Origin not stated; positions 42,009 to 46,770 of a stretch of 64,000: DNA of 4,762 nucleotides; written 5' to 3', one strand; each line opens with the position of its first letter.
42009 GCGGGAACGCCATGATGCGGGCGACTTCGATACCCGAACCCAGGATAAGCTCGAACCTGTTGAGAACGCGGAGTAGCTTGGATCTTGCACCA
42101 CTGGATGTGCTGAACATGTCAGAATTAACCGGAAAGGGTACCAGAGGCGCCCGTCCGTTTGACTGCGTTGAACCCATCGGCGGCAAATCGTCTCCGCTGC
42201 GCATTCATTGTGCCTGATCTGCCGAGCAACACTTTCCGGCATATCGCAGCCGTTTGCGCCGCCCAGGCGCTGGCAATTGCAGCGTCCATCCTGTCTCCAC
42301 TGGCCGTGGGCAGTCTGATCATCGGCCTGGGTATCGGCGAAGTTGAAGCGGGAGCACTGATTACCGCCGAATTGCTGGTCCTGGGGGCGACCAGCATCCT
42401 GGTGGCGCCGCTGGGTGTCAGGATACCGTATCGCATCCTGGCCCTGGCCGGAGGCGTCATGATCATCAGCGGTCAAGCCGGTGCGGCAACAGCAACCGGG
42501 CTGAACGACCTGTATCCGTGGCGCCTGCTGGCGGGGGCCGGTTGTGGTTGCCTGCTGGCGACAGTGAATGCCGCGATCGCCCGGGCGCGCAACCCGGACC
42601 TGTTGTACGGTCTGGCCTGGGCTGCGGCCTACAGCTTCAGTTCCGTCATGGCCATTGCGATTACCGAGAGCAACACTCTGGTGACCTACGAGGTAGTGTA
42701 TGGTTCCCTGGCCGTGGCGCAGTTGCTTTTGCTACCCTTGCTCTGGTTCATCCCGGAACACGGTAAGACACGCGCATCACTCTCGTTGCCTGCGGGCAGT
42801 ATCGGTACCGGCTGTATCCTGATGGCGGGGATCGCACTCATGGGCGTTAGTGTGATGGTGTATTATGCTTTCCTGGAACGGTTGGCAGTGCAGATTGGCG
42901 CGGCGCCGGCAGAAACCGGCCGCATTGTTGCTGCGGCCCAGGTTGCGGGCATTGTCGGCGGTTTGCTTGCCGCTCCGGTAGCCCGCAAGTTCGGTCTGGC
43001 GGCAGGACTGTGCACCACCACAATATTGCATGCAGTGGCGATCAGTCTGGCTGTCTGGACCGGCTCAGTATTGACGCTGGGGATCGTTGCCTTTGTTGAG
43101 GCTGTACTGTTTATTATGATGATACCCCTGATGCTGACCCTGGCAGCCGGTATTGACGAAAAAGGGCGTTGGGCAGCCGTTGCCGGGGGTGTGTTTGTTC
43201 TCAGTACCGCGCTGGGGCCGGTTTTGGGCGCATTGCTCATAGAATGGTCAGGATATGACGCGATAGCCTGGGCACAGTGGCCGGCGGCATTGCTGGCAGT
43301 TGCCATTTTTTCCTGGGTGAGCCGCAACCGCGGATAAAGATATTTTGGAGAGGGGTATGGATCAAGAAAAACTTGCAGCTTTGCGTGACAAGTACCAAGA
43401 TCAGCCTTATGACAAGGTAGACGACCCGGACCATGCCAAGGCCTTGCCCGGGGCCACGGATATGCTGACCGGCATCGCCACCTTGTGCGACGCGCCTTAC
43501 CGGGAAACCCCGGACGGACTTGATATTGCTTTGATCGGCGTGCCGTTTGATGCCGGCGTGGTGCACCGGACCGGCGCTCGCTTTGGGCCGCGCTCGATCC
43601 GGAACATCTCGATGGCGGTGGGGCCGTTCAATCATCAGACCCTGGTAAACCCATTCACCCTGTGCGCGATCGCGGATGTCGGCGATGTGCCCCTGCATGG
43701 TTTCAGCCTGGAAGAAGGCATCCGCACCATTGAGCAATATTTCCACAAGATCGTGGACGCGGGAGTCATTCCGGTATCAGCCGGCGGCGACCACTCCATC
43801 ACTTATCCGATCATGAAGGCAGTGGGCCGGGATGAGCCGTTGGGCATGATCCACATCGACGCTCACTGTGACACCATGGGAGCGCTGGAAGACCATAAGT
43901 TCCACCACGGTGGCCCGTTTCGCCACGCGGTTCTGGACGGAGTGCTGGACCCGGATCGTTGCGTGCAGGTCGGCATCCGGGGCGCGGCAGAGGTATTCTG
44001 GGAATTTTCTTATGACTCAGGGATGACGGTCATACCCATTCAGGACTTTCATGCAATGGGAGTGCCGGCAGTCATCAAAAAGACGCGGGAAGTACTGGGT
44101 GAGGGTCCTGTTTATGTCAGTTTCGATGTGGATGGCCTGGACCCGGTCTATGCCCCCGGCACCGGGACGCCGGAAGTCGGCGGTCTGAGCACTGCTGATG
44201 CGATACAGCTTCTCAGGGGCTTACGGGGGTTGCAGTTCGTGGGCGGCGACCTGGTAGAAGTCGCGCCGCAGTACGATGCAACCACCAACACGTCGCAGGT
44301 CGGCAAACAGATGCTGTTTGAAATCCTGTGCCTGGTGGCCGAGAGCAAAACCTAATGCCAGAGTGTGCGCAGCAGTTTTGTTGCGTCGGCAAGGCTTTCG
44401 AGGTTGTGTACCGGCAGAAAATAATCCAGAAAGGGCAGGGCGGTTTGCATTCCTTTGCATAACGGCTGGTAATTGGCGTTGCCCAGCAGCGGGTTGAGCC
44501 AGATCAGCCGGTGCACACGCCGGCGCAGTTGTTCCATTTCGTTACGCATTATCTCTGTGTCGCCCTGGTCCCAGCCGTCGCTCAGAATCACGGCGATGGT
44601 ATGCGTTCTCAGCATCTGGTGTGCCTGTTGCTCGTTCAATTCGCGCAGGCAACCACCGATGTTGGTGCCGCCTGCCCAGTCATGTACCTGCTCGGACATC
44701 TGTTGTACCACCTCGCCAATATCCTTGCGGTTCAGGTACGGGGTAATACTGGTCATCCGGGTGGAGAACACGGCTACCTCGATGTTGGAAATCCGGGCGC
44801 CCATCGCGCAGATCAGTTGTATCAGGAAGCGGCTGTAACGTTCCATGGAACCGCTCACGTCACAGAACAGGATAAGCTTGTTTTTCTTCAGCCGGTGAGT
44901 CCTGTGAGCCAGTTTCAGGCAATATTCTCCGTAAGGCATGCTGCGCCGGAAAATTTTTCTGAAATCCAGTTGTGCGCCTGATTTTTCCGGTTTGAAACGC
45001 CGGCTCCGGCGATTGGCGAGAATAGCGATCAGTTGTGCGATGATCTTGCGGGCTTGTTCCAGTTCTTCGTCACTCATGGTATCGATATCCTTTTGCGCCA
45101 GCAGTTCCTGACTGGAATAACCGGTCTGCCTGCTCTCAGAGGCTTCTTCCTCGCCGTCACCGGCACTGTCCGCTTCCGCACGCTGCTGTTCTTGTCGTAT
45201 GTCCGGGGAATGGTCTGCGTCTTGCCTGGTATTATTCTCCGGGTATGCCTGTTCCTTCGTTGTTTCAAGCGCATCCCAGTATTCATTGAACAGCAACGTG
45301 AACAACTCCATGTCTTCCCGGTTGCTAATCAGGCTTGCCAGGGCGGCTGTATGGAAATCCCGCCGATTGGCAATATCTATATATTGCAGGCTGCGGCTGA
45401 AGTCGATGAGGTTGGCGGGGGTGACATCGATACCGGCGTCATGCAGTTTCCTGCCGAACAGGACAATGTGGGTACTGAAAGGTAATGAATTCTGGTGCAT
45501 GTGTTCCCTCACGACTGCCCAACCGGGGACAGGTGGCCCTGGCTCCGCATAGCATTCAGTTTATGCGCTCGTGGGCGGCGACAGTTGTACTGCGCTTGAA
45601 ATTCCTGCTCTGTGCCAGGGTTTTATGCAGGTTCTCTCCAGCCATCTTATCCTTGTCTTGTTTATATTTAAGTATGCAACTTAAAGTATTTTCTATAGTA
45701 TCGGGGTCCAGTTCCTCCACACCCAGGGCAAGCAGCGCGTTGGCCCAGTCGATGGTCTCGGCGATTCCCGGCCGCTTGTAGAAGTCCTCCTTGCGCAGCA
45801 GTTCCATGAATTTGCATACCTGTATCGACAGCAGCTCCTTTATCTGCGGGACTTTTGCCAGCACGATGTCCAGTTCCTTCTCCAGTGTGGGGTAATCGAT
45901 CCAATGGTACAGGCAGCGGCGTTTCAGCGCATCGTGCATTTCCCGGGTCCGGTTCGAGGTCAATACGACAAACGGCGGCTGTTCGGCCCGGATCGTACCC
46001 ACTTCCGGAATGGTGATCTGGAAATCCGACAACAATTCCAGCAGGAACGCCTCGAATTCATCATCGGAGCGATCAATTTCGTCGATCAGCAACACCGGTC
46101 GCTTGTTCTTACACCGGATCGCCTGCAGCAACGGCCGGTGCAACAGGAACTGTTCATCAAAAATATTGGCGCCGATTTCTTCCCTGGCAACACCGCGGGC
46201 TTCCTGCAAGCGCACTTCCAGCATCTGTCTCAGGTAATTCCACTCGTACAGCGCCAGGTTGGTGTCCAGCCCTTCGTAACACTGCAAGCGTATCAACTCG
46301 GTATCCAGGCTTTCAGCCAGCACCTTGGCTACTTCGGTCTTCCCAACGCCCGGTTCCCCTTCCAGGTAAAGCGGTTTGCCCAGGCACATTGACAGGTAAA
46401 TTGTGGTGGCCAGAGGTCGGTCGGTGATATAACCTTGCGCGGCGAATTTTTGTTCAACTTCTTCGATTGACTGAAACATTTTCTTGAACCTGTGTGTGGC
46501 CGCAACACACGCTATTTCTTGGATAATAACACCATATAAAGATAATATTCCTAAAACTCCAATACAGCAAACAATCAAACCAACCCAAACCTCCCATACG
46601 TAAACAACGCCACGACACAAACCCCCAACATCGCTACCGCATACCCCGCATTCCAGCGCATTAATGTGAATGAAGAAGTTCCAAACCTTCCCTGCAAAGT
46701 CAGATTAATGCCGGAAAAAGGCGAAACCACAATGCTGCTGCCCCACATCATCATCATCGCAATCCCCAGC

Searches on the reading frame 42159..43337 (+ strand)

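Call 10: search_protein_families(library=ncbifam, proteins=[window:42159-43337:+], max_evalue=1e-10)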
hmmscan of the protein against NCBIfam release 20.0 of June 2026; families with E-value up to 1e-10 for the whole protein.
window:42159-43337:+ (392 aa): 0 families

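Call 51: search_protein_families(library=pfam, proteins=[window:42159-43337:+], max_evalue=0.00001)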
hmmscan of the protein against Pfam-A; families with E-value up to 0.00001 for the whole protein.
window:42159-43337:+ (392 aa): 1 family
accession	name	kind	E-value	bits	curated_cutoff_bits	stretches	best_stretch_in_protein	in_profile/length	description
PF07690.21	MFS_1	-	1.9e-11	44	33.4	1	222-386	2-170/347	Major Facilitator Superfamily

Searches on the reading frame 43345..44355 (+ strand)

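Call 10: search_protein_families(library=ncbifam, proteins=[window:43345-44355:+], max_evalue=1e-10)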
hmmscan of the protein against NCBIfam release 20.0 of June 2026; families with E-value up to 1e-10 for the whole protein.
window:43345-44355:+ (336 aa): 5 families
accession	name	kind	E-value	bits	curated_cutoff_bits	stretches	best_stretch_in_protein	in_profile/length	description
NF002564.0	PRK02190.1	subfamily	1.3e-78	264.3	302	1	49-335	23-305/307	agmatinase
TIGR01230.1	agmatinase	equivalog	1e-53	182.8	174.3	1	60-328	14-273/275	agmatinase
TIGR01227.1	hutG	equivalog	2.6e-33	115.5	229.15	1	56-327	32-305/307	formimidoylglutamase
TIGR01229.1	rocF_arginase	equivalog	7.7e-25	87.8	227.6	1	122-324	65-288/300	arginase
NF010347.0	PRK13775.1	equivalog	6.7e-13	48.6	381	1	47-332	38-328/331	formimidoylglutamase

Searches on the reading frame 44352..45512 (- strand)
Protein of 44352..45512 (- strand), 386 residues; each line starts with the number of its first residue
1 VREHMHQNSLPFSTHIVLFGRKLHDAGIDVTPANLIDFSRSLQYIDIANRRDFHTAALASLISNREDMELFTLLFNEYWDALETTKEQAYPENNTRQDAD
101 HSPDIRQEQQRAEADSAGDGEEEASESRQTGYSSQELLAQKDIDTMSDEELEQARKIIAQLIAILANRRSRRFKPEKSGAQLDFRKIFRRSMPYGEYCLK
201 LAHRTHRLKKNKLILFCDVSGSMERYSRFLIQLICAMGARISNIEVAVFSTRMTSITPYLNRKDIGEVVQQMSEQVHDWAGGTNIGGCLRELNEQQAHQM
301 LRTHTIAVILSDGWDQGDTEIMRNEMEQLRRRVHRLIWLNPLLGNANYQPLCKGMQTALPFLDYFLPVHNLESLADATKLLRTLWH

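Call 10: search_protein_families(library=ncbifam, proteins=[window:44352-45512:-], max_evalue=1e-10)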
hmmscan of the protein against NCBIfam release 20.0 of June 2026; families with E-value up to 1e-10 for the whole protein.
window:44352-45512:- (386 aa): 1 family
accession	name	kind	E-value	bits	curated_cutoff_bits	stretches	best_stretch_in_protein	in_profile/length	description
NF047783.1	VWA_dom_MadC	equivalog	4.4e-21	75.3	600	1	141-341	259-454/498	MadC family VWA domain-containing protein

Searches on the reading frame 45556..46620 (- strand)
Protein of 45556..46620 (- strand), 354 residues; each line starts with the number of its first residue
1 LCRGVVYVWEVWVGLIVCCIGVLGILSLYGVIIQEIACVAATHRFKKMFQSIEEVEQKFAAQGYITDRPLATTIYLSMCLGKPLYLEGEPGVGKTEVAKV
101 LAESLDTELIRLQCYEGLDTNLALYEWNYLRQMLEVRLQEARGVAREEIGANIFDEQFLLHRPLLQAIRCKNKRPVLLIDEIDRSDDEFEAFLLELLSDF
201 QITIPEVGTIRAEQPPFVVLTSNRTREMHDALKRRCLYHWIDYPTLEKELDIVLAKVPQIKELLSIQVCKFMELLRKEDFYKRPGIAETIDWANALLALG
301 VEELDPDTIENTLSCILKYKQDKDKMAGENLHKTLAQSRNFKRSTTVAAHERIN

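Call 17: search_protein_families(library=ncbifam, proteins=[window:45556-46620:-], max_evalue=1e-15)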
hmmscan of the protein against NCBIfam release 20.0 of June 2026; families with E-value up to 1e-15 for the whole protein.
window:45556-46620:- (354 aa): 1 family
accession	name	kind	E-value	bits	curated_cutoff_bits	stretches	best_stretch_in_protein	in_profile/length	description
NF047784.1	MadB_ATPase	equivalog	3.3e-79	266.2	475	1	49-326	1-293/298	MadB family AAA-type ATPase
